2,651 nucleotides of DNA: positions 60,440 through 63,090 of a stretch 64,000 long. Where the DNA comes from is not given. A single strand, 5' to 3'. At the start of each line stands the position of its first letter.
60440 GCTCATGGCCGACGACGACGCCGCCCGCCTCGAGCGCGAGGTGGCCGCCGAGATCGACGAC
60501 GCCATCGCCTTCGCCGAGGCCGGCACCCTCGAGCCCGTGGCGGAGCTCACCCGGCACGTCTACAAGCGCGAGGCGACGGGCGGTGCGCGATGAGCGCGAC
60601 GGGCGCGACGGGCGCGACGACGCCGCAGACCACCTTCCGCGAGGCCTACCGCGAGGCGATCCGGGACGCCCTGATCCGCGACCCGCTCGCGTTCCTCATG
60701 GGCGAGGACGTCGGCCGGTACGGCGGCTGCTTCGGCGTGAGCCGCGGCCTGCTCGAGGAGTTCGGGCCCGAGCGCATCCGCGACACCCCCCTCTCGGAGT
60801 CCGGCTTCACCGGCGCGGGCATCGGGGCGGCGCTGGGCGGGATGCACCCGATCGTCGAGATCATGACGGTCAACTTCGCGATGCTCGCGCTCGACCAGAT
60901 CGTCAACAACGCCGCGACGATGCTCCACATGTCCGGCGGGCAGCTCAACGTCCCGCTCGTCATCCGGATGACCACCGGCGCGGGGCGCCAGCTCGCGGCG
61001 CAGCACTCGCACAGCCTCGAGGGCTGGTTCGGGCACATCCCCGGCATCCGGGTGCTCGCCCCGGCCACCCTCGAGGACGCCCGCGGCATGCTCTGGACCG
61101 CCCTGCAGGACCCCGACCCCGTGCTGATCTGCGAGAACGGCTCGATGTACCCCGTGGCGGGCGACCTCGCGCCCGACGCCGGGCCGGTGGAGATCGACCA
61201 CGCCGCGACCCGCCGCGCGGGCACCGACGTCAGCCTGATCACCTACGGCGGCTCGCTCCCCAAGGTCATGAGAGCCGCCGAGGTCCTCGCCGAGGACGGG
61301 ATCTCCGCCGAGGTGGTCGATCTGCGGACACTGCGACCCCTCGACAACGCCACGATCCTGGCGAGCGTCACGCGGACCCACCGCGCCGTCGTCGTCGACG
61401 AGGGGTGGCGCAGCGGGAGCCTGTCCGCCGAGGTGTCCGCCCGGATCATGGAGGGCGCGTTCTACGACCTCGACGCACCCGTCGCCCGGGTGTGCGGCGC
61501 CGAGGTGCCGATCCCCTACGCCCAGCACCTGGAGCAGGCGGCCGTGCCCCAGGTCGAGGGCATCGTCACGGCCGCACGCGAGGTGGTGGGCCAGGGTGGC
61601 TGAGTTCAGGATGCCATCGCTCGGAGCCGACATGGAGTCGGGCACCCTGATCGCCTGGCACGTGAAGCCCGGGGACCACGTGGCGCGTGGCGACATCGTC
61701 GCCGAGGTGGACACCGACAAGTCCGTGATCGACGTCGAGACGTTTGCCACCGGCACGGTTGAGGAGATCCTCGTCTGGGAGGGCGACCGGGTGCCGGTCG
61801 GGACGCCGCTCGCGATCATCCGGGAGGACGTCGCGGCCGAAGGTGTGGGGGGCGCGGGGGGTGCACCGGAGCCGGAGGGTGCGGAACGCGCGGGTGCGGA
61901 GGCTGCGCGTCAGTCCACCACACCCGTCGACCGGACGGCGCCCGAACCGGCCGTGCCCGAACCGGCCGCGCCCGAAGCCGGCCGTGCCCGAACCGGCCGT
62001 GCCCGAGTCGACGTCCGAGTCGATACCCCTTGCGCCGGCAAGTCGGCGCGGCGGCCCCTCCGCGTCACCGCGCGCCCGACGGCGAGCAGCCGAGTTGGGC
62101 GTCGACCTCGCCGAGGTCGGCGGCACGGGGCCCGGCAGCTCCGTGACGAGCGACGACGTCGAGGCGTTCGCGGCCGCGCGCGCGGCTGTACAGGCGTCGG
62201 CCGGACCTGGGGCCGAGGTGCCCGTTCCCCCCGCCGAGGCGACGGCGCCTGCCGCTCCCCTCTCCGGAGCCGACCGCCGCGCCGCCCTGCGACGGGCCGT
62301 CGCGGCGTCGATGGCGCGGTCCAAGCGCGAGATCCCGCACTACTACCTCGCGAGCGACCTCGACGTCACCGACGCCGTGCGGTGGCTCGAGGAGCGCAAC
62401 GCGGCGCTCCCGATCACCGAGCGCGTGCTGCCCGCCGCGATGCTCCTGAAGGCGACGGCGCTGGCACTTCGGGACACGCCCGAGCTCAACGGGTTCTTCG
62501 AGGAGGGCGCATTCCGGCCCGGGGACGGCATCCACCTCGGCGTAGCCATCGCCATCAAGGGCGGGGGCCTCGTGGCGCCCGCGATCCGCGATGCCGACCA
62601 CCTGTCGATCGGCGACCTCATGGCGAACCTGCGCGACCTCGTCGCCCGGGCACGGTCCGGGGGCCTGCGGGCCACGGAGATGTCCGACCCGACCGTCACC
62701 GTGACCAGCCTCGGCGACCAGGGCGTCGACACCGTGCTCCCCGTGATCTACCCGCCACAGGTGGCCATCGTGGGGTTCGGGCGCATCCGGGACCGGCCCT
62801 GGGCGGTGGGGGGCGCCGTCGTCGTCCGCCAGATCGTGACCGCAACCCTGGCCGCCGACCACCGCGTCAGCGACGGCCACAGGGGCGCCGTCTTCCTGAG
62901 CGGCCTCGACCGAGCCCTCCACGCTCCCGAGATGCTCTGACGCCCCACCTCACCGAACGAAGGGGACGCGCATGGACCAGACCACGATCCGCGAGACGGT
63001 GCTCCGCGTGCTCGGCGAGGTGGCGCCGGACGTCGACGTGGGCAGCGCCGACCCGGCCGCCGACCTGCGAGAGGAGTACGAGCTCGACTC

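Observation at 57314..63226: PDH-like E1alpha/E1beta/E2 operon bracketed by a PPTase, an acetyl-CoA-synthetase-like ligase and a dedicated ACP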

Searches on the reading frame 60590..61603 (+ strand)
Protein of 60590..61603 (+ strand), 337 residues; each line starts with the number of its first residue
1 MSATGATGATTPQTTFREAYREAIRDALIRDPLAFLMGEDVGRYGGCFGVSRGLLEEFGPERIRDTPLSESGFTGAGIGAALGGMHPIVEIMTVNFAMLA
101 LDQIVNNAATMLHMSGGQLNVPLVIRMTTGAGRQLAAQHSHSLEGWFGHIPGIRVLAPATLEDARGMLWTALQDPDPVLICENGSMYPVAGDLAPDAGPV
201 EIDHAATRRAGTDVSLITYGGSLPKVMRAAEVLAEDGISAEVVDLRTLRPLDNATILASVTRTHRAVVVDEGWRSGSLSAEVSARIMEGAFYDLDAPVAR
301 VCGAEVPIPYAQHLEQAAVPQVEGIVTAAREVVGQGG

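Call 9: search_protein_families(library=pfam, proteins=[window:60590-61603:+], max_evalue=0.01)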
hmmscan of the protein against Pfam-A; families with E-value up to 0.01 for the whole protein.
window:60590-61603:+ (337 aa): 3 families
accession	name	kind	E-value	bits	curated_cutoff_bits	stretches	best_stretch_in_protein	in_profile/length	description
PF02780.25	Transketolase_C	-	9.2e-38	129.4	25.9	1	204-325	2-124/124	Transketolase, C-terminal domain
PF02779.29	Transket_pyr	-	6.9e-35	120.7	27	1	15-187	4-172/174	Transketolase, pyrimidine binding domain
PF17147.9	PFOR_II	-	0.001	19.8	27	1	213-289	2-81/102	Pyruvate:ferredoxin oxidoreductase core domain II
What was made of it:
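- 60590..61603 (+): E1 beta subunit, PDH type (337 aa). PF02779 + PF02780 (call 9).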

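Call 10: search_protein_families(library=ncbifam, proteins=[window:60590-61603:+], max_evalue=0.001)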
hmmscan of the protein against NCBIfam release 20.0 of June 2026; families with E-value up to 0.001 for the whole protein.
window:60590-61603:+ (337 aa): 8 families
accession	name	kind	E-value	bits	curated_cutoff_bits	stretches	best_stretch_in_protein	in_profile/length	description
NF006667.0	PRK09212.1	subfamily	4.6e-119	397.1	321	1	13-333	3-323/327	pyruvate dehydrogenase complex E1 component subunit beta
NF008854.0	PRK11892.1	equivalog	6e-113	378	454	1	8-333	136-462/464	pyruvate dehydrogenase complex E1 component subunit beta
TIGR00204.1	dxs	equivalog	7.2e-18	64.4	465.95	1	60-289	351-572/616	1-deoxy-D-xylulose-5-phosphate synthase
NF004559.0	PRK05899.2-5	equivalog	4.9e-16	58.1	488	1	57-333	356-624/627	transketolase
NF003933.0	PRK05444.2-2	equivalog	2.9e-11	42.6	395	1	59-286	333-557/606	1-deoxy-D-xylulose-5-phosphate synthase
NF008968.0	PRK12315.1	subfamily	8.8e-10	37.5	510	1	60-283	320-534/582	1-deoxy-D-xylulose-5-phosphate synthase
NF004556.0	PRK05899.2-2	equivalog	2.7e-05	22.6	575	1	207-289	515-596/639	transketolase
TIGR03710.1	OAFO_sf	subfamily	4.7e-05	22.2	482.75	1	210-274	462-524/561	2-oxoacid:acceptor oxidoreductase subunit alpha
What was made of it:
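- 60590..61603 (+): NF006667 397 bits against cutoff 321 (call 10).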

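Call 30: find_encoding_contigs(protein=window:60590-61603:+, flank=6000, max_places=6)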
Protein window:60590-61603:+ (337 aa): no gene with exactly this product is on record in the collection.
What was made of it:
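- Tried and rejected: Exact look-up of the window's E1beta in public assemblies: not on record (call 30).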

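Call 83: search_solved_structures(query=window:60590-61600:+, max_evalue=1e-30, show_alignments=0)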
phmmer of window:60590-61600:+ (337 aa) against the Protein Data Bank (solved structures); distinct sequences matched with E-value up to 1e-30: 12.
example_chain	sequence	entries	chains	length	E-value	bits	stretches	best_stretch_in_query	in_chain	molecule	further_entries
1ni4_B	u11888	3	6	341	1.4e-87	297.1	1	13-331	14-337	Pyruvate dehydrogenase E1 component: Beta subunit | Pyruvate dehydrogenase E1 component subunit beta | Pyruvate dehydrogenase E1 component subunit beta, mitocho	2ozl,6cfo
6cer_B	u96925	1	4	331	1.5e-87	297.1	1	13-331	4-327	Pyruvate dehydrogenase E1 component subunit beta, mitochondrial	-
3exe_B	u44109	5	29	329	2.1e-87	296.5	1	13-331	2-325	Pyruvate dehydrogenase E1 component subunit beta, mitochondrial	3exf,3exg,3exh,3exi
1um9_B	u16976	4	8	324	2.3e-70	240.6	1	15-331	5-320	2-oxo acid dehydrogenase beta subunit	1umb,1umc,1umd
3duf_B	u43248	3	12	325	1.9e-67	231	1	13-333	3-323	Pyruvate dehydrogenase E1 component subunit beta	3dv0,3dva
1w85_B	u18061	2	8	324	2.2e-67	230.8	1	13-333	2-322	PYRUVATE DEHYDROGENASE E1 COMPONENT, BETA SUBUNIT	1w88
1ik6_A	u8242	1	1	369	3.4e-65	223.5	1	16-330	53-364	pyruvate dehydrogenase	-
2bp7_B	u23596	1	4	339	1.1e-55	192.3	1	10-315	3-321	2-OXOISOVALERATE DEHYDROGENASE BETA SUBUNIT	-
1qs0_B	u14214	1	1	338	1.4e-55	192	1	10-315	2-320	2-OXOISOVALERATE DEHYDROGENASE BETA-SUBUNIT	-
2j9f_B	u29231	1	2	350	2.1e-54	188.1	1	14-337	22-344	2-OXOISOVALERATE DEHYDROGENASE BETA SUBUNIT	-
1dtw_B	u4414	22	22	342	5.3e-54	186.8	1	14-311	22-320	BRANCHED-CHAIN ALPHA-KETO ACID DEHYDROGENASE BETA SUBUNIT | 2-OXOISOVALERATE DEHYDROGENASE BETA SUBUNIT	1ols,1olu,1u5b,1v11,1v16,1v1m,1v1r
1olx_B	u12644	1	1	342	1.3e-52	182.3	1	14-311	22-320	2-OXOISOVALERATE DEHYDROGENASE BETA SUBUNIT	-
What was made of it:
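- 60590..61603 (+): Best PDB match is human PDH E1beta at 297 bits (call 83).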

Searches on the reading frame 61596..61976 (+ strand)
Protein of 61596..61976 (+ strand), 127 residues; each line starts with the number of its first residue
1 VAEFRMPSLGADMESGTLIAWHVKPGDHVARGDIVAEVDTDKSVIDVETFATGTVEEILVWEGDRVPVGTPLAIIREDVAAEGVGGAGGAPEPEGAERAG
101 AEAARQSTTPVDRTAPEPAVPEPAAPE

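Call 9: search_protein_families(library=pfam, proteins=[window:61596-61976:+], max_evalue=0.01)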
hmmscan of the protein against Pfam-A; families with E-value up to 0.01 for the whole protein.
window:61596-61976:+ (127 aa): 3 families
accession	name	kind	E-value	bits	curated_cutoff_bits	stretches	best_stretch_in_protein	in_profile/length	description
PF00364.28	Biotin_lipoyl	-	8.3e-21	74.1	22.1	1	3-75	2-73/73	Biotin-requiring enzyme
PF13533.13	Biotin_lipoyl_2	-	2.7e-07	30.7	29.8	1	15-39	8-32/32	Biotin-lipoyl like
PF13437.12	HlyD_3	-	0.00014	23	22.2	0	52-76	7-31/106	HlyD family secretion protein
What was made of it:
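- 61596..61976 (+): E2, 5' part: lipoyl domain (lipoyl-lysine motif DTDKS) plus the start of the Pro/Ala linker, in the reading frame of 61596. PF00364 E=8.3e-21 (call 9).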

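Call 10: search_protein_families(library=ncbifam, proteins=[window:61596-61976:+], max_evalue=0.001)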
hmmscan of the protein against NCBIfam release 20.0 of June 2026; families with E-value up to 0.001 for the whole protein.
window:61596-61976:+ (127 aa): 22 families
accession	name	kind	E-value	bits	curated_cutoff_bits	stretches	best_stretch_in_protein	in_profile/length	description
TIGR01349.1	PDHac_trf_mito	equivalog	3.3e-21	76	445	1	5-122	3-125/437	pyruvate dehydrogenase complex dihydrolipoamide acetyltransferase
NF011457.0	PRK14875.1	equivalog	3.4e-21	75.6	307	1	3-82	5-84/372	acetoin dehydrogenase dihydrolipoyllysine-residue acetyltransferase subunit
NF008854.0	PRK11892.1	equivalog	1.5e-20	73.3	454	1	3-119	4-121/464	pyruvate dehydrogenase complex E1 component subunit beta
NF004309.0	PRK05704.1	equivalog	1.3e-16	61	449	1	1-111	2-112/408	2-oxoglutarate dehydrogenase complex dihydrolipoyllysine-residue succinyltransferase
TIGR01347.1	sucB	equivalog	6.3e-16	58.6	378.65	1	3-107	2-106/404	dihydrolipoyllysine-residue succinyltransferase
NF008814.0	PRK11854.1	equivalog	2.8e-13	49.2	722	1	3-104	209-302/637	pyruvate dehydrogenase complex dihydrolipoyllysine-residue acetyltransferase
TIGR02927.1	SucB_Actino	equivalog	1.5e-12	47.1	423.45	1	3-124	128-250/579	2-oxoglutarate dehydrogenase, E2 component, dihydrolipoamide succinyltransferase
TIGR01348.1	PDHac_trf_long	equivalog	5.2e-12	45.1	552.1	1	3-109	2-110/587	dihydrolipoyllysine-residue acetyltransferase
NF006761.0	PRK09282.1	domain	3.9e-07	28.9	402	1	15-76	529-590/591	pyruvate carboxylase subunit B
TIGR01843.1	type_I_hlyD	subfamily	6.4e-06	25.4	208.65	0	46-76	45-75/422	HlyD family type I secretion periplasmic adaptor subunit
NF005457.0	PRK07051.1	equivalog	1.4e-05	25.2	87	1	22-75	25-78/80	acetyl-CoA carboxylase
NF004547.1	PRK05889.1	equivalog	1.7e-05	24.9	75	1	20-75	15-70/71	biotin/lipoyl-binding carrier protein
NF010643.0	PRK14040.1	subfamily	2.7e-05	22.9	892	1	15-73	534-592/595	oxaloacetate decarboxylase subunit alpha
TIGR01108.1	oadA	equivalog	2.7e-05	22.8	756.5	1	15-70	525-580/582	sodium-extruding oxaloacetate decarboxylase subunit alpha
NF006079.0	PRK08225.1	equivalog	4.5e-05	23.4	95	1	15-72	9-66/70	acetyl-CoA carboxylase biotin carboxyl carrier protein subunit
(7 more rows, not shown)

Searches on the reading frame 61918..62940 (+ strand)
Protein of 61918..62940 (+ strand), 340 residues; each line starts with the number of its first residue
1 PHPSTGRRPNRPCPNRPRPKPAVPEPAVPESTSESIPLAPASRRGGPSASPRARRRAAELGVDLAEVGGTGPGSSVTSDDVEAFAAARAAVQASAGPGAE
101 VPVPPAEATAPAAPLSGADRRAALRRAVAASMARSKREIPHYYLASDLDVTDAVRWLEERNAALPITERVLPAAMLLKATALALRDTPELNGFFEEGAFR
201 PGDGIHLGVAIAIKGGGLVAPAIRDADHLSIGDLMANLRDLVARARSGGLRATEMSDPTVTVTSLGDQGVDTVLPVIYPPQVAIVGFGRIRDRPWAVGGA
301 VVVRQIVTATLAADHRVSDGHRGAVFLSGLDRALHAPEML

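Call 9: search_protein_families(library=pfam, proteins=[window:61918-62940:+], max_evalue=0.01)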
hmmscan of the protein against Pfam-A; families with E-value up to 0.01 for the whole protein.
window:61918-62940:+ (340 aa): 2 families
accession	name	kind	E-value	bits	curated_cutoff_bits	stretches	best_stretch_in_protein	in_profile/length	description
PF00198.28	2-oxoacid_dh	-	2.5e-57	194.5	23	1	124-339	12-229/232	2-oxoacid dehydrogenases acyltransferase (catalytic domain)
PF02817.22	E3_binding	-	3.6e-12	46.7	23.7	1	49-82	3-36/36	e3 binding domain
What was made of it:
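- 61978..62940 (+): E2, 3' part: E3/E1-binding (PSBD) domain and acyltransferase catalytic domain (DHRVSDG), in the +1 frame relative to the 5' part. PF02817 E=3.6e-12 and PF00198 E=2.5e-57 (call 9).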

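Call 10: search_protein_families(library=ncbifam, proteins=[window:61918-62940:+], max_evalue=0.001)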
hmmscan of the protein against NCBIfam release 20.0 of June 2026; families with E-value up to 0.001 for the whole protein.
window:61918-62940:+ (340 aa): 9 families
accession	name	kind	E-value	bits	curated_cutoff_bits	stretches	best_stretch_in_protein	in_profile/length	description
TIGR01349.1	PDHac_trf_mito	equivalog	8.4e-51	173.5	445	1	17-338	108-433/437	pyruvate dehydrogenase complex dihydrolipoamide acetyltransferase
NF008814.0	PRK11854.1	equivalog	9.5e-44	149.8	722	1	24-335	309-630/637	pyruvate dehydrogenase complex dihydrolipoyllysine-residue acetyltransferase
TIGR01348.1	PDHac_trf_long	equivalog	2.5e-38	132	552.1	1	10-335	247-580/587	dihydrolipoyllysine-residue acetyltransferase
TIGR02927.1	SucB_Actino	equivalog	1.2e-36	126.6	423.45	1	14-334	227-568/579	2-oxoglutarate dehydrogenase, E2 component, dihydrolipoamide succinyltransferase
NF008815.0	PRK11857.1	equivalog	2.7e-34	119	378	1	49-340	6-305/308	dihydrolipoamide acetyltransferase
NF004309.0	PRK05704.1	equivalog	1.6e-33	116.7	449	1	44-340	110-404/408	2-oxoglutarate dehydrogenase complex dihydrolipoyllysine-residue succinyltransferase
TIGR01347.1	sucB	equivalog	1.7e-30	106.6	378.65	1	34-339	98-399/404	dihydrolipoyllysine-residue succinyltransferase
NF011416.0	PRK14843.1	equivalog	2.2e-28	99.2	429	1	123-337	125-342/347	dihydrolipoamide acetyltransferase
NF008907.0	PRK12270.1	equivalog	2.8e-13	48.6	878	1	178-335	191-362/1241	multifunctional oxoglutarate decarboxylase/oxoglutarate dehydrogenase thiamine pyrophosphate-binding subunit/dihydrolipoyllysine-residue suc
